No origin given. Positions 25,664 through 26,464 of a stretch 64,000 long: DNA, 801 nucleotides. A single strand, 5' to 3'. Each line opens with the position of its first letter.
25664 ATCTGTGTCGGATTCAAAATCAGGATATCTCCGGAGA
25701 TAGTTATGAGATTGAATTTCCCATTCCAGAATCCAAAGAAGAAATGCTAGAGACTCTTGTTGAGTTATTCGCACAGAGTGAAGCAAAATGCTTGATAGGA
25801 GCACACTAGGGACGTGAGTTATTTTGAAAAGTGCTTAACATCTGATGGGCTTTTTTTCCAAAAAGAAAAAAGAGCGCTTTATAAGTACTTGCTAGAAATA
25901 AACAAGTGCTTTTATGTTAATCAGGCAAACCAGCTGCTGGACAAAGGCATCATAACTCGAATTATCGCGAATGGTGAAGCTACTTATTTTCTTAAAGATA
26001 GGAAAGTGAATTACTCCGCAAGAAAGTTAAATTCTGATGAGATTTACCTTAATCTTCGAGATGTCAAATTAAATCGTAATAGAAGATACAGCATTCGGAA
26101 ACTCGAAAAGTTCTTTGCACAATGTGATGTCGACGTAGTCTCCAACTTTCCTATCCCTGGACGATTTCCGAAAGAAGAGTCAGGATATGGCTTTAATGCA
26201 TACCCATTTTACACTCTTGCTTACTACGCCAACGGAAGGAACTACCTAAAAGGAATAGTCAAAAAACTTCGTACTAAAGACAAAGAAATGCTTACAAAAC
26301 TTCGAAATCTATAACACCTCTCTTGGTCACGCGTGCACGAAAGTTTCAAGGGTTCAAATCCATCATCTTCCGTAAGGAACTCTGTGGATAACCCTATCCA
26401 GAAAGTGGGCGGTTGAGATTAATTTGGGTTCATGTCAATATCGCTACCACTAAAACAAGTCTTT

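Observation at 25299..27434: AT-rich 2.1-kb islet at tRNA-Ser(GGA), split by a degenerate copy of the tRNA 3' end, with no integrase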

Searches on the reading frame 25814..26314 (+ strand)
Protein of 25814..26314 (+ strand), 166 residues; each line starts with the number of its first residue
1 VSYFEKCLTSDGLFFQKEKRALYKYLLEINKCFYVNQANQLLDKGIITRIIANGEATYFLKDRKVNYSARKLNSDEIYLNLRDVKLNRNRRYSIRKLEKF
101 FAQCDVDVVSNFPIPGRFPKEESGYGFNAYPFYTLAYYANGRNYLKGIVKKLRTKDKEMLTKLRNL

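Call 7: search_protein_families(library=pfam, proteins=[window:25814-26314:+], max_evalue=1)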
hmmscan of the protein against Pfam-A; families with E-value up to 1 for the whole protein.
window:25814-26314:+ (166 aa): 1 family
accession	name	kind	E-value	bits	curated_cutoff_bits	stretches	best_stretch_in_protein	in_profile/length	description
PF04650.22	YSIRK_signal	-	0.26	11.6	20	1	87-97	1-11/26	YSIRK type signal peptide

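Call 8: search_protein_families(library=phrogs, proteins=[window:25814-26314:+], max_evalue=1)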
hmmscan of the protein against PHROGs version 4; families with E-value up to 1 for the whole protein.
window:25814-26314:+ (166 aa): 0 families

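Call 12: find_homologous_proteins(query=window:25814-26314:+, max_evalue=0.01)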
Query window:25814-26314:+ (166 aa): 357 proteins with E <= 0.01 among 372 candidates; the best 120 are listed.
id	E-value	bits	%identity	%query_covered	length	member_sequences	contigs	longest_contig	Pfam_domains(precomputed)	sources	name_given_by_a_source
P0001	1.8e-103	362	99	100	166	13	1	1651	-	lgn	-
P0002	2.6e-94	332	90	100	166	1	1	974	-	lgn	-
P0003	8.0e-88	311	86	100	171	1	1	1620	-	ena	-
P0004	6.8e-87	308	84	100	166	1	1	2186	-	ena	-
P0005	1.8e-86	306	83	100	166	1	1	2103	-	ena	-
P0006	4.2e-86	305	84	100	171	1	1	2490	-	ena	-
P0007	1.3e-85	303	83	100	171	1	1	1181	-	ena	-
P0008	8.1e-85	301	83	100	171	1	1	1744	-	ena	-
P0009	1.9e-84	300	83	100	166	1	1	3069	-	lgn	-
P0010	2.0e-84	300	83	100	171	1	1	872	-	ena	-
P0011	3.0e-84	299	82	100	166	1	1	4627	-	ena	-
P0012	7.1e-83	295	82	100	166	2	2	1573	-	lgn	-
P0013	3.3e-82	292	79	100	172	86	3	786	-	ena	-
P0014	5.6e-82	292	81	100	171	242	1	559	-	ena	-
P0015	9.5e-82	291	78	100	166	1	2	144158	-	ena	-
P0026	4.3e-80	286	77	100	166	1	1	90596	-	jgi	-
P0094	8.0e-71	255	70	100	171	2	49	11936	-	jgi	jgi:hypothetical protein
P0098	1.3e-70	255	66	100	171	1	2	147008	-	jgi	jgi:hypothetical protein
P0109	3.4e-70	253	68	100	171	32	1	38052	-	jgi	jgi:hypothetical protein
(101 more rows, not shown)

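Call 13: find_encoding_contigs(protein=P0015, flank=6000, max_places=3)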
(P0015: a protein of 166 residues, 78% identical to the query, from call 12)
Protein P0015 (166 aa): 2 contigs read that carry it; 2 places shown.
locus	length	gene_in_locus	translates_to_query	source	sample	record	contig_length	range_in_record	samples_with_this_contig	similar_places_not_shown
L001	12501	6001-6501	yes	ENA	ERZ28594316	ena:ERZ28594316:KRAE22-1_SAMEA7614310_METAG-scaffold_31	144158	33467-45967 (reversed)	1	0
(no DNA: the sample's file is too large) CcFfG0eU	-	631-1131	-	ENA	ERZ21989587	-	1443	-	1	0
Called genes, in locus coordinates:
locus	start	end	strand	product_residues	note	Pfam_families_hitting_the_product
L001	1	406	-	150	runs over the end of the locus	PF09424:YqeY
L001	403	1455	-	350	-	PF01118:Semialdhyde_dh, PF02774:Semialdhyde_dhC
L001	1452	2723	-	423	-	PF00696:AA_kinase, PF01842:ACT, PF22468:ACT_9, PF13840:ACT_7, PF01842:ACT (weak), PF22468:ACT_9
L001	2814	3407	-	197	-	PF21176:RecR_HhH, PF02132:RecR_ZnF, PF01751:Toprim, PF13662:Toprim_4, PF21175:RecR_C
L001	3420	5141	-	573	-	PF05496:RuvB_N (faint), PF13177:DNA_pol3_delta2, PF13401:AAA_22 (faint), PF00004:AAA, PF22608:DNAX_ATPase_lid, PF12169:DNA_pol3_gamma3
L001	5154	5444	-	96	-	-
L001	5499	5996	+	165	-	-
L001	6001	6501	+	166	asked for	-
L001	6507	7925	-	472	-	PF00171:Aldedh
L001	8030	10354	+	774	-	PF13520:AA_permease_2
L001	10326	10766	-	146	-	PF00383:dCMP_cyt_deam_1, PF14437:MafB19-deam, PF14439:Bd3614-deam (weak)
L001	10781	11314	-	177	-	PF27101:Rv3753c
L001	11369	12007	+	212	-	PF14681:UPRTase, PF00156:Pribosyltran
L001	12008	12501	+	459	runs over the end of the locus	PF01262:AlaDh_PNT_C (faint), PF00390:malic, PF03949:Malic_M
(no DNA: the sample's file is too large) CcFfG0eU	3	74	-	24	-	?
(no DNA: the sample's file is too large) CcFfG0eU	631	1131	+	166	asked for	-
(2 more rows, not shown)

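Call 14: find_encoding_contigs(protein=P0098, flank=6000, max_places=3)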
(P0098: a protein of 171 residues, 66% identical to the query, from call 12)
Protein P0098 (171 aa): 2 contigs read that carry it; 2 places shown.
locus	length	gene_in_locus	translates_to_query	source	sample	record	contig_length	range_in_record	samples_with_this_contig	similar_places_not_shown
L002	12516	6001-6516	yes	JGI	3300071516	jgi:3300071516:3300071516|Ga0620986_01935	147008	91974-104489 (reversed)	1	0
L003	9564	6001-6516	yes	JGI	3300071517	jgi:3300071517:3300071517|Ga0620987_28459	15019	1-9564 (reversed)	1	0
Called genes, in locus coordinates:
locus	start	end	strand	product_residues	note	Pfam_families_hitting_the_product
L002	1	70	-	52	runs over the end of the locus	-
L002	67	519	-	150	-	PF09424:YqeY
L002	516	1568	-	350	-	PF01118:Semialdhyde_dh, PF02774:Semialdhyde_dhC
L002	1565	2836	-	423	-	PF00696:AA_kinase, PF01842:ACT, PF22468:ACT_9, PF13840:ACT_7, PF01842:ACT (weak), PF22468:ACT_9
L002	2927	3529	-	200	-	PF21176:RecR_HhH, PF02132:RecR_ZnF, PF13662:Toprim_4, PF01751:Toprim, PF21175:RecR_C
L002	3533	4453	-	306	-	PF12169:DNA_pol3_gamma3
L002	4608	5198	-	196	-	PF05496:RuvB_N (weak), PF13177:DNA_pol3_delta2, PF13401:AAA_22 (weak), PF00004:AAA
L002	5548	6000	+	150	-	-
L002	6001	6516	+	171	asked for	-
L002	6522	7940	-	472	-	PF00171:Aldedh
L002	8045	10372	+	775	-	PF13520:AA_permease_2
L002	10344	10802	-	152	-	PF00383:dCMP_cyt_deam_1, PF14437:MafB19-deam, PF14439:Bd3614-deam (weak)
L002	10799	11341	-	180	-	PF27101:Rv3753c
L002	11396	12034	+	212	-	PF14681:UPRTase, PF00156:Pribosyltran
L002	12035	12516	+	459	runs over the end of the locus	PF00390:malic, PF03949:Malic_M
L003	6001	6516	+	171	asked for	-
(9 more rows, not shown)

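Call 15: find_encoding_contigs(protein=P0026, flank=6000, max_places=3)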
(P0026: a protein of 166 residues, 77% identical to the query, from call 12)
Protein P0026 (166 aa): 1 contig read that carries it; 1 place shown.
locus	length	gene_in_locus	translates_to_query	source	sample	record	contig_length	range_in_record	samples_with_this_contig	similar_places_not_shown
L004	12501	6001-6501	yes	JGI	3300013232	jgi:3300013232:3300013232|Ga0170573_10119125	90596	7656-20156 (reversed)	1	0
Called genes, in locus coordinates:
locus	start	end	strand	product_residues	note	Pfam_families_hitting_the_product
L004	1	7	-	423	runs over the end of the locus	PF00696:AA_kinase, PF01842:ACT, PF22468:ACT_9, PF13840:ACT_7, PF01842:ACT (weak), PF22468:ACT_9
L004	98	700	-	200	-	PF21176:RecR_HhH, PF02132:RecR_ZnF, PF13662:Toprim_4, PF01751:Toprim, PF21175:RecR_C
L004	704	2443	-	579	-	-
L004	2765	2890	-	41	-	-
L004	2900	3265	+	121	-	-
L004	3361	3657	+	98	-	-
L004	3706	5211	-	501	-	PF13231:PMT_2 (weak)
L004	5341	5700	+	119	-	PF06108:DUF952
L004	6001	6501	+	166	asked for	-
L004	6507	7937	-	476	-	PF00171:Aldedh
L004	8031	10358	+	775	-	PF13520:AA_permease_2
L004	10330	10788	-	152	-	PF00383:dCMP_cyt_deam_1, PF14437:MafB19-deam, PF14439:Bd3614-deam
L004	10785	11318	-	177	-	PF27101:Rv3753c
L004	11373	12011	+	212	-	PF14681:UPRTase, PF00156:Pribosyltran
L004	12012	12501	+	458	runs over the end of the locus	PF00390:malic, PF03949:Malic_M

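Call 33: find_encoding_contigs(protein=P0001, flank=5000, max_places=4)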
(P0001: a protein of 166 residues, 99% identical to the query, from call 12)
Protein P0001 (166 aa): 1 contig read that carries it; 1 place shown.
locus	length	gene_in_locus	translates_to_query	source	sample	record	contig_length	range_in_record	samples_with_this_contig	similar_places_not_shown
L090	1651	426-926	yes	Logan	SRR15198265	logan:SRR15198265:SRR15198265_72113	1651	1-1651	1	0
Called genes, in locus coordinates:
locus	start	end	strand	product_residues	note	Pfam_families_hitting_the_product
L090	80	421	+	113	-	-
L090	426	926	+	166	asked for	-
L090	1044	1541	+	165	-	-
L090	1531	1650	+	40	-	?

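Call 36: predict_structure(alignment_id=A1)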
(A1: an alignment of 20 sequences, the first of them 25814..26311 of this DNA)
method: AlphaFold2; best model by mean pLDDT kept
length: 166 residues; sequences in the alignment: 20
mean_pLDDT: 71.3   pTM: 0.68
mean pLDDT of the five models: 71.3, 70.4, 69.1, 67.4, 49.3
residues with pLDDT >= 90: 53; 70-90: 46; 50-70: 25; < 50: 42
segments of 3 or more residues with pLDDT < 50: 119-155
pLDDT, mean of each block of 10 residues (from residue 1): 59 65 84 95 96 91 92 84 92 96 89 64 33 29 38 46 50
secondary structure, 60 per line:
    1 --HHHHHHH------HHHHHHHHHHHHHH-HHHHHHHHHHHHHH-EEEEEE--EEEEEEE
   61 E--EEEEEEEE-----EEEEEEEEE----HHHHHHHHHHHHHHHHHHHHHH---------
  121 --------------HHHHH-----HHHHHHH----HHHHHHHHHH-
elements in order: H3-9 H16-29 H31-44 E46-51 E54-61 E64-71 E77-85 H90-111 H135-139 H145-151 H156-165

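Call 39: search_protein_representatives(alignment_id=A1)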
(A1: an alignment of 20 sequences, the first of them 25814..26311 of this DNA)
Query: 20 sequences, 166 profile positions. Proteins with E-value up to 0.001 (for the whole library): 49; up to 1e-10: 40; up to 1e-30: 19. The best 49 are listed.
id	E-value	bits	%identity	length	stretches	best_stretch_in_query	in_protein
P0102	3.5e-83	293.9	-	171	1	1-166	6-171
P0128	8.9e-76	269.8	-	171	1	1-166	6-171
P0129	2.6e-47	177.2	-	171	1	1-166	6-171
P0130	6.1e-46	172.8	-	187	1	1-165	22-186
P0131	2.5e-44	167.5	-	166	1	1-165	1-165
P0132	1.7e-43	164.9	-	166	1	1-166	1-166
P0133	2.1e-43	164.5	-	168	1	1-164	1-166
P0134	3.7e-43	163.7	-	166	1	1-163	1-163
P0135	1.3e-41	158.7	-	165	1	1-164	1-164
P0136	3.0e-41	157.5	-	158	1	10-163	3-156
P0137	3.4e-38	147.6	-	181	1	1-164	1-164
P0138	1.7e-37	145.3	-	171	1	1-165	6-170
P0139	1.6e-36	142.1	-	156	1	60-166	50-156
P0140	6.7e-36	140.1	-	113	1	1-113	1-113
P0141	1.1e-34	136.1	-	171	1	2-165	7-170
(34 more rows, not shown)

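Call 41: fold_search(model_id=the predicted structure, library=pdb)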
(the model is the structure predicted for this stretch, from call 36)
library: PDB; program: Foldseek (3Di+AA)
matches with E <= 10: 665; with E <= 0.001: 0
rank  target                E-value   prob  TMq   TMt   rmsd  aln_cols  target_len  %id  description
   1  2gje_D                1.7e-01  0.30  0.23  0.25   8.6        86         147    8  Structure of a guideRNA-binding protein complex bound to a gRNA (released 2006-09-05)
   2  2mqd_MODEL_1_A        2.2e-01  0.14  0.20  0.26  14.6       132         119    9  NMR structure of the hypotheical protein Lreu_0056 from Lactobacillus reuteri (released 2014-09-03)
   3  7u66_G                2.4e-01  0.16  0.22  0.34   9.2        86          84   10  Structure of E. coli dGTPase bound to T7 bacteriophage protein Gp1.2 and dGTP (released 2022-08-31)
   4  8chv_C                2.8e-01  0.28  0.25  0.29   7.6       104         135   10  Crystal structure of human PURA (fragment Glu57-Glu212, PUR repeat I and II) R140P mutant (released 2024-02-21)
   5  8xla_E                3.2e-01  0.13  0.16  0.08  13.6       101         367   14  Mismatch Repair Complex (released 2025-04-16)
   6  8xla_B                3.6e-01  0.30  0.16  0.08   7.8        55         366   16  Mismatch Repair Complex (released 2025-04-16)
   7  6wnj_A                4.1e-01  0.47  0.19  0.23   4.2        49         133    8  The Crystal Structure of Apo Domain-Swapped Trimer Q108K:T51D:A28C:I32C of HCRBPII (released 2020-08-19)
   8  2gia_B                4.1e-01  0.20  0.23  0.25   8.6        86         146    8  Crystal structures of trypanosoma bruciei MRP1/MRP2 (released 2006-09-05)
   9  9eie_A                4.7e-01  0.21  0.25  0.25   9.6       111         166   11  Trypanosomatid-specific protein of unknown function (released 2025-02-26)
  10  8chv_D                4.9e-01  0.30  0.27  0.30   7.4       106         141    9  Crystal structure of human PURA (fragment Glu57-Glu212, PUR repeat I and II) R140P mutant (released 2024-02-21)
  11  3q4k_A                5.3e-01  0.12  0.16  0.08   9.6        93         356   12  Structure of a small peptide ligand bound to E.coli DNA sliding clamp (released 2011-12-28)
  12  8cix_A                5.3e-01  0.10  0.16  0.08  13.8        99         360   12  DNA-polymerase sliding clamp (DnaN) from Escherichia coli in complex with Griselimycin. (released 2023-11-29)
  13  6fvo_D                5.3e-01  0.06  0.14  0.08   9.3        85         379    9  Mutant DNA polymerase sliding clamp from Mycobacterium tuberculosis with bound P7 peptide (released 2019-04-10)
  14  4k3l_A                5.6e-01  0.10  0.16  0.08  13.8       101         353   12  E. coli sliding clamp in complex with AcLF dipeptide (released 2013-05-01)
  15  3q4l_A                5.6e-01  0.10  0.16  0.08  14.0       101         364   11  Structure of a small peptide ligand bound to E.coli DNA sliding clamp (released 2011-12-28)
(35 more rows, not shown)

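Call 42: find_related_loci(query=A1, collection=viral_contigs, flank=8000)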
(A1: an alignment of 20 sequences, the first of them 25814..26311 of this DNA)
Query A1 (166 aa) in viral_contigs; peptide patterns used: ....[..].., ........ (x = any residue, [..] = any of these).
37 stretches matched a pattern, but none encodes a relative of the query by tblastn (E <= 1e-3).

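Call 67: search_solved_structures(query=A1, max_evalue=1)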
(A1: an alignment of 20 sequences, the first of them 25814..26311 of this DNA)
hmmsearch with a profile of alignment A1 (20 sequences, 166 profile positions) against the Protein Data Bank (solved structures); distinct sequences matched with E-value up to 1: 1.
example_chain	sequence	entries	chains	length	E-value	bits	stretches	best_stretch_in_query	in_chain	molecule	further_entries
9dws_A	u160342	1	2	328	0.85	12.9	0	59-112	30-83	ribonucleoside-diphosphate reductase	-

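Call 68: search_protein_families(library=padloc, proteins=[window:25814-26314:+], max_evalue=1)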
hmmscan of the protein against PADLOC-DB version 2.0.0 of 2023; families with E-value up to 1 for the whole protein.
window:25814-26314:+ (166 aa): 0 families

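Call 69: search_protein_families(library=ncbifam, proteins=[window:25814-26314:+], max_evalue=1)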
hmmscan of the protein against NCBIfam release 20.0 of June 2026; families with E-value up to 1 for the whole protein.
window:25814-26314:+ (166 aa): 1 family
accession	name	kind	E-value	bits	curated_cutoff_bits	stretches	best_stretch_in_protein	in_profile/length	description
TIGR01168.1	YSIRK_signal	domain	0.21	11.4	20.2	1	87-97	7-17/40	YSIRK-type signal peptide-containing protein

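Call 90: fold_search(model_id=the predicted structure, library=viral)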
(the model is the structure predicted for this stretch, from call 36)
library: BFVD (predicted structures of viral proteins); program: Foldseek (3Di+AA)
matches with E <= 10: 1382; with E <= 0.001: 0
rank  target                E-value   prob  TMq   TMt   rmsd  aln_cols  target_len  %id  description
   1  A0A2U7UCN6            1.0e-02  0.94  0.25  0.29   6.2        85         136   20  Uncharacterized protein [Pandoravirus neocaledonia]
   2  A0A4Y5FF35            1.4e-02  0.99  0.29  0.56   8.8        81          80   12  (no name in the UniProt tables at hand)
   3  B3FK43                1.5e-02  0.80  0.22  0.36  10.3        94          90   12  Uncharacterized protein [Pseudomonas phage 201phi2-1]
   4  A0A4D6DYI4            1.8e-02  0.99  0.37  0.32   4.7       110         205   10  Uncharacterized protein [Edwardsiella phage pEt-SU]
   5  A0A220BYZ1            1.8e-02  0.72  0.18  0.31  12.0        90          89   16  (no name in the UniProt tables at hand)
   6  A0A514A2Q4            1.9e-02  0.98  0.27  0.37   6.0        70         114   14  Uncharacterized protein [Vibrio phage USC-1]
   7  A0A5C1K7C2            2.1e-02  0.63  0.21  0.34  12.6        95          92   15  Uncharacterized protein [Pseudomonas phage vB_PaeM_PS119XW]
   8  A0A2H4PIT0            2.3e-02  0.85  0.28  0.25  12.1       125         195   14  Uncharacterized protein [Corynebacterium phage phi673]
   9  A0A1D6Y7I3            2.4e-02  0.94  0.26  0.22   5.2        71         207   15  (no name in the UniProt tables at hand)
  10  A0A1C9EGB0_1          2.4e-02  0.77  0.25  0.07   8.5        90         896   18  Viral structural protein [Acidianus two-tailed phage variant 1]
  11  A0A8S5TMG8            2.6e-02  0.98  0.28  0.28   5.0        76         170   13  Uncharacterized protein [Podoviridae sp. cttot15]
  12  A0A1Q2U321            2.7e-02  0.84  0.29  0.18   8.7       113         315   11  Uncharacterized protein [Vibrio phage pTD1]
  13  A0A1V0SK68            3.1e-02  0.89  0.26  0.34   7.9        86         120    7  Uncharacterized protein [Klosneuvirus KNV1]
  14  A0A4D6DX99            3.1e-02  0.75  0.28  0.23   7.0       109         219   16  Uncharacterized protein [Edwardsiella phage pEt-SU]
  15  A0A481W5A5            3.1e-02  0.41  0.17  0.28  13.0        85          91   16  Uncharacterized protein [Pseudomonas phage Psa21]
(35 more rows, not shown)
